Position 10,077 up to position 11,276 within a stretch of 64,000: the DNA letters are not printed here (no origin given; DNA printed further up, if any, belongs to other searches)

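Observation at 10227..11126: Single-gene low-GC islet encoding an HTH plus PD-(D/E)xK nuclease-fold protein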

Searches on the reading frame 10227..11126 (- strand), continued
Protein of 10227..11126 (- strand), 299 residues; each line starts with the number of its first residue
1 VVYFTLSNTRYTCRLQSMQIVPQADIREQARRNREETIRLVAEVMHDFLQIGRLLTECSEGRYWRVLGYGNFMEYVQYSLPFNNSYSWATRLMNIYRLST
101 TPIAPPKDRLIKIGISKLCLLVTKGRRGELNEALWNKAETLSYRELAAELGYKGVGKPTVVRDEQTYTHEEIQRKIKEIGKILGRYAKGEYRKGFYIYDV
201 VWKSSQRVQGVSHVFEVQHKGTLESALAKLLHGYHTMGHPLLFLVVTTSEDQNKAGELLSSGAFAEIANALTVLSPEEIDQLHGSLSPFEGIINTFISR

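Call 32: search_protein_families(library=ncbifam, proteins=[L091:27-965:+], max_evalue=0.00001)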
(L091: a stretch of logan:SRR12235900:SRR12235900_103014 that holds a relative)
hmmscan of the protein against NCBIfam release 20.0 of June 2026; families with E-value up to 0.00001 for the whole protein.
L091:27-965:+ (312 aa): 16 families
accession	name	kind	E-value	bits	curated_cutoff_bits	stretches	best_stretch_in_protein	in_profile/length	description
NF058672.1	4HyButDHCUPNE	equivalog_domain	3.3e-76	256.9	500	1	4-309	67-375/378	4-hydroxybutyrate dehydrogenase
NF053866.1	CholDhdGbsBBac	equivalog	5.2e-69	232.7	550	1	2-301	75-380/392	choline dehydrogenase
NF041833.1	Fe_ADH_ErcA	equivalog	1.4e-68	231.8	550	1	2-309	68-379/382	alcohol dehydrogenase-like regulatory protein ErcA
TIGR02638.1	lactal_redase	equivalog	2.7e-60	204.2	523.15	1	2-307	67-378/379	lactaldehyde reductase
NF007911.0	PRK10624.1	equivalog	7.4e-59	199.6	537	1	2-311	68-381/382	lactaldehyde reductase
NF011998.0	PRK15454.1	equivalog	4.4e-53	180.4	556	1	4-307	89-390/395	ethanolamine utilization ethanol dehydrogenase EutG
NF010378.0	PRK13805.1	equivalog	7.1e-52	176.3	951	1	2-234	522-761/872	bifunctional acetaldehyde-CoA/alcohol dehydrogenase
NF050025.1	SulfAcetaldRedSarD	equivalog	4.5e-49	167.3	700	1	4-312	70-385/385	sulfoacetaldehyde reductase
NF007363.0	PRK09860.1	equivalog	2.2e-48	165.3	581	1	2-307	69-378/383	L-threonine dehydrogenase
TIGR03405.1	Phn_Fe-ADH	equivalog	4.7e-42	144.1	423.7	1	2-282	59-340/355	iron-containing alcohol dehydrogenase PsrA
TIGR04266.1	NDMA_methanol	equivalog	3.7e-35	121.5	625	1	5-248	78-321/420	NDMA-dependent methanol dehydrogenase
NF011717.0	PRK15138.1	equivalog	4.7e-21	75.3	645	1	1-238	65-304/387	alcohol dehydrogenase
NF041822.1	daptide_DH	equivalog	1.2e-17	63.9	300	1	9-179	44-216/363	daptide-type RiPP biosynthesis dehydogenase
NF006941.0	PRK09423.1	subfamily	3.1e-10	39.4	336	1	8-50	71-113/367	glycerol dehydrogenase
TIGR01357.1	aroB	equivalog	5.3e-07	29.1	305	1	197-233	231-269/344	3-dehydroquinate synthase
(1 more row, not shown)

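Call 35: search_protein_representatives(alignment_id=A3)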
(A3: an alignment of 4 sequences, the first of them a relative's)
Query: 4 sequences, 282 profile positions. Proteins with E-value up to 0.001 (for the whole library): 737; up to 1e-10: 230; up to 1e-30: 18. The best 150 are listed.
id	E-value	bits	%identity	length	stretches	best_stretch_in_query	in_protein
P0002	5.2e-164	560.6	-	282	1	1-282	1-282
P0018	1.8e-92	325.9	-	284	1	10-281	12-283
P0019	9.1e-78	277.6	-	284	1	8-282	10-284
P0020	1.8e-69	250.4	-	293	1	1-276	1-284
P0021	1.3e-64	234.5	-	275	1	11-278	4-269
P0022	3.6e-63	229.7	-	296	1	1-271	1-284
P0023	1.1e-62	228.1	-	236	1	50-278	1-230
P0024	2.6e-59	217.1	-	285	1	6-278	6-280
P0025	3.3e-57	210.2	-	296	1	1-269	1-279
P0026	1.8e-43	165.1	-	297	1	1-278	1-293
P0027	2.6e-42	161.3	-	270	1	1-203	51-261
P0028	6.1e-40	153.5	-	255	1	146-282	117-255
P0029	3.3e-39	151.1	-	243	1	125-282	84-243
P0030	8.1e-38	146.6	-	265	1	120-282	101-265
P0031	7.9e-36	140.0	-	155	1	147-280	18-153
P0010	1.2e-30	123.0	-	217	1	147-279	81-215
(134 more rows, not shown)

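Call 38: search_protein_families(library=pfam, alignment_id=A5, max_evalue=0.001)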
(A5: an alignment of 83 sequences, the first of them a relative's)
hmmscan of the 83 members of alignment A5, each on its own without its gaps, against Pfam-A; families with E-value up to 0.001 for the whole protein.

A. member 1, P0041 (485 aa): 1 family
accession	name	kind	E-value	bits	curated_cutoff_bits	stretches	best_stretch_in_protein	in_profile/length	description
PF12102.13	MrcB_N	-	1.5e-38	132.7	25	1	9-180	2-179/183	MrcB-like, N-terminal domain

B. families by the number of members that match (of 83 scanned): 9 families
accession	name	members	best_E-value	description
PF14338.12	Mrr_N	20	1e-19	Mrr N-terminal domain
PF01878.24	EVE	12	1e-12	EVE domain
PF08819.17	DUF1802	3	7.5e-50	Domain of unknown function (DUF1802)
PF12102.13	MrcB_N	2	1.5e-38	MrcB-like, N-terminal domain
PF02037.33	SAP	2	1.1e-09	SAP domain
PF05066.19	HARE-HTH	1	3.8e-20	HB1, ASXL, restriction endonuclease HTH domain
PF18899.5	DUF5655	1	9.2e-13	Domain of unknown function (DUF5655)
PF18953.6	SAP_new25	1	7.7e-07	SAP domain-containing new25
PF23451.1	Zn_ribbon_PaaD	1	0.0009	PaaD zinc beta ribbon domain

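Call 39: search_protein_families(library=pfam, alignment_id=A4, max_evalue=0.01)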
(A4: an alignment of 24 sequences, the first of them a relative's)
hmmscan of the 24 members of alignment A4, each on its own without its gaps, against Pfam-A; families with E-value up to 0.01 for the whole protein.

A. member 1, P0042 (260 aa): 1 family
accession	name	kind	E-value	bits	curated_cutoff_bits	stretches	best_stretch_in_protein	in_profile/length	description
PF15881.10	DUF4734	-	0.0077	16.8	25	0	92-155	17-81/91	Domain of unknown function (DUF4734)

B. families by the number of members that match (of 24 scanned): 3 families
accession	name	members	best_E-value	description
PF14803.11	Zn_ribbon_Nudix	1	0.0021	Nudix N-terminal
PF20920.2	DAXX_hist_bd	1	0.0032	Death domain-associated protein 6, histone binding domain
PF15881.10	DUF4734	1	0.0077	Domain of unknown function (DUF4734)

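Call 53: search_protein_families(library=phrogs, alignment_id=A4, max_evalue=0.001)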
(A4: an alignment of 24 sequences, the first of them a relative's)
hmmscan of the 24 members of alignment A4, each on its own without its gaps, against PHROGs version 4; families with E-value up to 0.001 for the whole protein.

A. member 1, P0042 (260 aa): 0 families

B. families by the number of members that match (of 24 scanned): 2 families
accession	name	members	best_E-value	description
phrog_17202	-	10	6.6e-11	-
phrog_15077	-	2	1.1e-05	-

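Call 56: search_dna_similar(query=window:10227-11075:-, collection=phages, mode=protein, max_evalue=0.01)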
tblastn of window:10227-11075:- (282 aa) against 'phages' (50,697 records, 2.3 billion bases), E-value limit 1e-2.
No match.

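Call 60: find_related_loci(query=A8, collection=viral_contigs, flank=10000)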
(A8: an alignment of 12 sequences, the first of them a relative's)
Query A8 (282 aa) in viral_contigs; peptide patterns used: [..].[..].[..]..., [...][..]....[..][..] (x = any residue, [..] = any of these).
66 stretches matched a pattern, but none encodes a relative of the query by tblastn (E <= 1e-3).

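Call 63: find_related_loci(query=A9, collection=viral_contigs, flank=8000)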
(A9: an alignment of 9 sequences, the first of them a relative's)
Query A9 (315 aa) in viral_contigs; peptide patterns used: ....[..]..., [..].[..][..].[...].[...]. (x = any residue, [..] = any of these).
129 stretches matched a pattern; 12 encode a relative of the query (tblastn E <= 1e-3); 12 distinct loci.
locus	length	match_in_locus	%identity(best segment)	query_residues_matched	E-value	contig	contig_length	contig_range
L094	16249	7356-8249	60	1-314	3e-107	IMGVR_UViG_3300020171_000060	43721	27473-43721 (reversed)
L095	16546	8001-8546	70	134-315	6e-87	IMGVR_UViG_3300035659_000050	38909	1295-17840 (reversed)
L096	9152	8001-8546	70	134-315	6e-87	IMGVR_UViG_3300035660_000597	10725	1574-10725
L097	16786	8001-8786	47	1-314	5e-79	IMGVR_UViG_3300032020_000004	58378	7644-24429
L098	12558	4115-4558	38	159-307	9e-23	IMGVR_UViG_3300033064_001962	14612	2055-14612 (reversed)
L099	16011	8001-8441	39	160-307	3e-22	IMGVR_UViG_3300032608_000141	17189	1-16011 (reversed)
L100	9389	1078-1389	34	181-284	9e-8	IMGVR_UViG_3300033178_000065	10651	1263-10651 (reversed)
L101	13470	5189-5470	31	181-274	4e-7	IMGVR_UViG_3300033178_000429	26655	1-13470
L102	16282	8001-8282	31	181-274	4e-7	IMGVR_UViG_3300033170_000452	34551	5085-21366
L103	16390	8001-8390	29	144-271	2e-5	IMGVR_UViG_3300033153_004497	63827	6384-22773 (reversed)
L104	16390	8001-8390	29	144-271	2e-5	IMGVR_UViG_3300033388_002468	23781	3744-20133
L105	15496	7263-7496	32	177-258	2e-4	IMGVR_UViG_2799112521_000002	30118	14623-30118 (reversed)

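Call 66: search_protein_families(library=phrogs, proteins=[L097:3152-4765:+, L097:6432-7073:+, L097:8795-9376:+, L097:10015-10782:+, L097:10679-11458:+, L097:12214-13098:+, L094:4302-4943:+, L094:5620-6195:+, L094:9782-10501:+, L094:10437-11105:+], max_evalue=0.00001)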
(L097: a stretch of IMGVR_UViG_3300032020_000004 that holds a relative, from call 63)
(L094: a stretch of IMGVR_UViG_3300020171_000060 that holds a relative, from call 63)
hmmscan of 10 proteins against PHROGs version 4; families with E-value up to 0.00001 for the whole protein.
L097:3152-4765:+ (537 aa): 1 family
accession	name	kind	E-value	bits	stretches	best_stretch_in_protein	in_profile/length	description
phrog_2448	-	unknown function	5.7e-07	30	1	363-499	200-333/335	-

L097:6432-7073:+ (213 aa): 0 families

L097:8795-9376:+ (193 aa): 4 families
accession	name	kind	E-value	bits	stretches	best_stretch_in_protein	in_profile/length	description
phrog_20891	-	DNA, RNA and nucleotide metabolism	1.6e-18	68.1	1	26-147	92-194/219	HNH endonuclease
phrog_10730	-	DNA, RNA and nucleotide metabolism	3.7e-11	44.1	1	73-153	64-139/234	HNH endonuclease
phrog_7545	-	DNA, RNA and nucleotide metabolism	6.3e-06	27.5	1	78-154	62-132/160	HNH endonuclease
phrog_19902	-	DNA, RNA and nucleotide metabolism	8.5e-06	26.6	0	24-141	12-122/221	HNH endonuclease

L097:10015-10782:+ (255 aa): 9 families
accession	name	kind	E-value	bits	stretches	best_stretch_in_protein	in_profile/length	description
phrog_270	-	DNA, RNA and nucleotide metabolism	3.8e-16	60.5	1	16-137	31-152/383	replication initiation protein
phrog_428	-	DNA, RNA and nucleotide metabolism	2.2e-12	47.9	1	16-106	89-181/455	replication initiation protein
phrog_391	-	DNA, RNA and nucleotide metabolism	1.8e-09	38.7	1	29-127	14-117/298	replication initiation O-like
phrog_186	-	DNA, RNA and nucleotide metabolism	1e-08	36.2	1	4-97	9-103/308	DnaD-like helicase loader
phrog_15053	-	unknown function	5.7e-08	33.3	1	13-95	22-114/343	-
phrog_1032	-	DNA, RNA and nucleotide metabolism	8.9e-08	33.5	1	44-90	29-75/281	replication initiation protein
phrog_8102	-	DNA, RNA and nucleotide metabolism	1.2e-07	32.2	1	18-101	20-110/337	replication initiation protein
phrog_678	-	DNA, RNA and nucleotide metabolism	2.8e-07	31.4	1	12-112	27-150/346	replication initiation O-like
phrog_7882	-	DNA, RNA and nucleotide metabolism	1.1e-06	29.4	1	10-101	10-121/314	DnaD-like helicase loader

L097:10679-11458:+ (259 aa): 3 families
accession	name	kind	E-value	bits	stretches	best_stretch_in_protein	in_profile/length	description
phrog_50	-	DNA, RNA and nucleotide metabolism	1.6e-42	147.3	1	37-258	276-513/570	DnaC-like helicase loader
phrog_3277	-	DNA, RNA and nucleotide metabolism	2.7e-17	64.1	1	125-258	14-156/168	DnaC-like helicase loader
phrog_26922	-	DNA, RNA and nucleotide metabolism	4e-08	34.8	1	183-245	9-75/92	DnaC-like helicase loader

L097:12214-13098:+ (294 aa): 3 families
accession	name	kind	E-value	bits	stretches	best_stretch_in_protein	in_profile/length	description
phrog_190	-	DNA, RNA and nucleotide metabolism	9.7e-23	82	1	23-273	19-282/338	Holliday junction resolvase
phrog_323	-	transcription regulation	6.3e-16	59.8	1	8-101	97-195/319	transcriptional regulator, D5-like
phrog_1271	-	DNA, RNA and nucleotide metabolism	6.5e-06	26.8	1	127-173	208-252/361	HNH endonuclease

L094:4302-4943:+ (213 aa): 0 families

L094:5620-6195:+ (191 aa): 0 families

L094:9782-10501:+ (239 aa): 4 families
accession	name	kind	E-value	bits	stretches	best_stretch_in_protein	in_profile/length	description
phrog_2562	-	DNA, RNA and nucleotide metabolism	1.3e-20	75.2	1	1-144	1-143/290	replication initiation protein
phrog_678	-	DNA, RNA and nucleotide metabolism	3.5e-19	70.6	1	146-226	216-298/346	replication initiation O-like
phrog_18589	-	unknown function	9.6e-13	49.4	1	148-222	35-110/156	-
phrog_6451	-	DNA, RNA and nucleotide metabolism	8.5e-12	46.4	1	141-223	168-247/272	primosomal protein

L094:10437-11105:+ (222 aa): 2 families
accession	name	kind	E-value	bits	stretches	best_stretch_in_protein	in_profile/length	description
phrog_50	-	DNA, RNA and nucleotide metabolism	3.1e-24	86.9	1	30-217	318-514/570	DnaC-like helicase loader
phrog_3277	-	DNA, RNA and nucleotide metabolism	1.1e-13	52.3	1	76-195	12-133/168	DnaC-like helicase loader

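Call 67: find_related_loci(query=A8, collection=metagenome_contigs, flank=8000)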
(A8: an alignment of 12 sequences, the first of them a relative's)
Query A8 (282 aa) in metagenome_contigs; peptide patterns used: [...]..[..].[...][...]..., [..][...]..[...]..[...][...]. (x = any residue, [..] = any of these).
105 stretches matched a pattern; 31 encode a relative of the query (tblastn E <= 1e-3); 31 distinct loci.
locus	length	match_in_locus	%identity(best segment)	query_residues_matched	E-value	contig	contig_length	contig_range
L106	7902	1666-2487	47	10-282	1e-76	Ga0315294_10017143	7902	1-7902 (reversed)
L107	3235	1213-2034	40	7-276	2e-63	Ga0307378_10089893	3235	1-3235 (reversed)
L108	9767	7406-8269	41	1-280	1e-60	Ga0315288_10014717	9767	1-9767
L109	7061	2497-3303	42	1-270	5e-58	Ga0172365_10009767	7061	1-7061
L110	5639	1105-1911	42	1-270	5e-58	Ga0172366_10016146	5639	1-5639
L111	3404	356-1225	42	3-280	7e-58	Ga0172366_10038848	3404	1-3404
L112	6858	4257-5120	39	1-280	2e-54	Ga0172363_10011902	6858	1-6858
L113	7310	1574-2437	39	1-280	2e-54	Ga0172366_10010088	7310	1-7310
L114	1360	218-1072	33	1-270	2e-40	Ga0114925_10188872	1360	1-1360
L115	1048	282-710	46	140-280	4e-33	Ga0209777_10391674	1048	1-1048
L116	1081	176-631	45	132-280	7e-31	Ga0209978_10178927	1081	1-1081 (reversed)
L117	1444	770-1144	49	151-277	5e-30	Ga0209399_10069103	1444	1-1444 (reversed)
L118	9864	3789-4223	42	138-280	2e-29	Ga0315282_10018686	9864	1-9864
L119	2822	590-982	45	152-280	4e-28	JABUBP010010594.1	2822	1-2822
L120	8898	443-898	41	132-280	4e-28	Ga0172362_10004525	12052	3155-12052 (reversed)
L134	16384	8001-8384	40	151-280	7e-25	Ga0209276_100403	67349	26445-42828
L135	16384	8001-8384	40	151-280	7e-25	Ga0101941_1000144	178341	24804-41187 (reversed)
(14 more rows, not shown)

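Call 69: search_protein_families(library=pfam, proteins=[L107:2243-3160:-, L107:358-855:+, L108:6806-7279:+, L108:6066-6416:+, L109:3554-4066:+, L109:1591-1947:-, L111:1453-2013:+, L112:3708-4064:-, L112:5721-6287:-, L109:4375-4863:+], max_evalue=0.001)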
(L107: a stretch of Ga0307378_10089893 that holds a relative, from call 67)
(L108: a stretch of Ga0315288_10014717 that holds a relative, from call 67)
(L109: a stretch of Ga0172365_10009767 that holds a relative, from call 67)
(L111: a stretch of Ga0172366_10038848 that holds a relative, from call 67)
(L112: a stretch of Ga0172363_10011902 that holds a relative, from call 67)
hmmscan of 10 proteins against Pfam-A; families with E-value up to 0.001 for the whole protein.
L107:2243-3160:- (305 aa): 0 families

L107:358-855:+ (165 aa): 0 families

L108:6806-7279:+ (157 aa): 0 families

L108:6066-6416:+ (116 aa): 0 families

L109:3554-4066:+ (170 aa): 2 families
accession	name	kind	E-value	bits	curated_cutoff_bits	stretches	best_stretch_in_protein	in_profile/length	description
PF24458.1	DUF7573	-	0.00013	22.3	30.2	0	26-58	10-34/39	Domain of unknown function (DUF7573)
PF09723.15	Zn_ribbon_8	-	0.00046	20.6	34.4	0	111-143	8-38/41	Zinc ribbon domain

L109:1591-1947:- (118 aa): 0 families

L111:1453-2013:+ (186 aa): 1 family
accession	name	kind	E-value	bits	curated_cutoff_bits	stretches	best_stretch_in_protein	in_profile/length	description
PF00574.28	CLP_protease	-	1.7e-12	48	20.2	1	39-172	48-179/182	Clp protease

L112:3708-4064:- (118 aa): 0 families

L112:5721-6287:- (188 aa): 1 family
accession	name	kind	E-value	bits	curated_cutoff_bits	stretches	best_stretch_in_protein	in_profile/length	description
PF09335.16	VTT_dom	-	5.1e-09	37.1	33.9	1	64-174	5-122/123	VTT domain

L109:4375-4863:+ (162 aa): 0 families

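Call 70: search_solved_structures(query=L120:938-3805:+, max_evalue=0.00001)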
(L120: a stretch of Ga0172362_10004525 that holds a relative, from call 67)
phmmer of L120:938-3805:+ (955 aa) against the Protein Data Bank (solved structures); distinct sequences matched with E-value up to 0.00001: 0.

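Call 71: search_solved_structures(query=L134:8399-10993:+, max_evalue=0.00001)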
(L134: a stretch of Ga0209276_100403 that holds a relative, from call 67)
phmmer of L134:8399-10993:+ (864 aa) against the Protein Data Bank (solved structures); distinct sequences matched with E-value up to 0.00001: 37.
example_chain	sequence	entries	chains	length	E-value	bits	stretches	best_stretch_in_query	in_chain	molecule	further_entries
1fw6_A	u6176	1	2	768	1.5e-173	582.4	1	4-796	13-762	DNA MISMATCH REPAIR PROTEIN MUTS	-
1ewq_A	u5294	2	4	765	1.9e-173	581.9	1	4-794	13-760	DNA MISMATCH REPAIR PROTEIN MUTS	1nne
7ou2_A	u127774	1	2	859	6.8e-171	573.5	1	5-859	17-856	DNA mismatch repair protein MutS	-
7ai5_A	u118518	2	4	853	1.1e-170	572.9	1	5-858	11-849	DNA mismatch repair protein MutS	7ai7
6i5f_A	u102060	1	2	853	2.9e-170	571.5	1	5-818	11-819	DNA mismatch repair protein MutS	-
7ai6_A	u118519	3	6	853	5e-170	570.7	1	5-858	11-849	DNA mismatch repair protein MutS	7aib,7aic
1e3m_A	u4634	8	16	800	1.4e-169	569.2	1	5-797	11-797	DNA MISMATCH REPAIR PROTEIN MUTS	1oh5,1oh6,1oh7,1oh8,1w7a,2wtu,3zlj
7oto_B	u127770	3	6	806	1.5e-169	569.1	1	5-797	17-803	DNA mismatch repair protein MutS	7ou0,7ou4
1wbd_A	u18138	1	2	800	3.7e-169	567.8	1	5-797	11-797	DNA MISMATCH REPAIR PROTEIN MUTS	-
5akb_A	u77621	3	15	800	6.8e-169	566.9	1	5-797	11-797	DNA MISMATCH REPAIR PROTEIN MUTS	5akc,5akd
3k0s_A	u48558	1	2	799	7e-169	566.9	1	5-797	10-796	DNA mismatch repair protein mutS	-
1wbb_A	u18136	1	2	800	9.5e-169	566.4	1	5-797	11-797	DNA MISMATCH REPAIR PROTEIN MUTS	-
1wb9_A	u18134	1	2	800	9.6e-169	566.4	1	5-797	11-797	DNA MISMATCH REPAIR PROTEIN MUTS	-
1ng9_A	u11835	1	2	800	9.6e-169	566.4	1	5-797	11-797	DNA mismatch repair protein MutS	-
5x9w_A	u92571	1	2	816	3.2e-164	551.5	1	4-799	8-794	DNA mismatch repair protein MutS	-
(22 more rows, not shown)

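Call 90: list_cluster_members(proteins=[P0001, P0004, P0009, P0015, P0010])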
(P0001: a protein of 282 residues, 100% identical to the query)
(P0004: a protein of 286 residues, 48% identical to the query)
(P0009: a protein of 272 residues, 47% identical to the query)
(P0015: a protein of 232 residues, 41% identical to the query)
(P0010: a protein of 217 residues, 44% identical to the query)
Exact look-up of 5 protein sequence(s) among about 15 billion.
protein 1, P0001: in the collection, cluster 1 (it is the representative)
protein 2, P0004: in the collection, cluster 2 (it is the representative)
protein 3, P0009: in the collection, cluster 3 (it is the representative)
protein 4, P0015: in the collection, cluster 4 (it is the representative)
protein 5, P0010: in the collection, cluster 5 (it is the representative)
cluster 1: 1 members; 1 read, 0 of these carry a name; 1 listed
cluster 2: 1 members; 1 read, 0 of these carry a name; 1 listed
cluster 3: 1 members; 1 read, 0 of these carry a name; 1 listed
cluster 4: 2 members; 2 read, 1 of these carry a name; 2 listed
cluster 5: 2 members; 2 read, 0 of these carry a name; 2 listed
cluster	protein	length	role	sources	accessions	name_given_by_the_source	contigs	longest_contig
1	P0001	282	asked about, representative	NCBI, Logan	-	-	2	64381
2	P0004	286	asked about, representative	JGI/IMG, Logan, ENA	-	-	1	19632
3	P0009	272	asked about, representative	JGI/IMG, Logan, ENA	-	-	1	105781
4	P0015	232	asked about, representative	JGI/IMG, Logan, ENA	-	putative lipoic acid-binding regulatory protein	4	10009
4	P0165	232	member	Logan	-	-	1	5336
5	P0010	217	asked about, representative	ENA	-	-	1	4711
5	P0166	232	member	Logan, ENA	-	-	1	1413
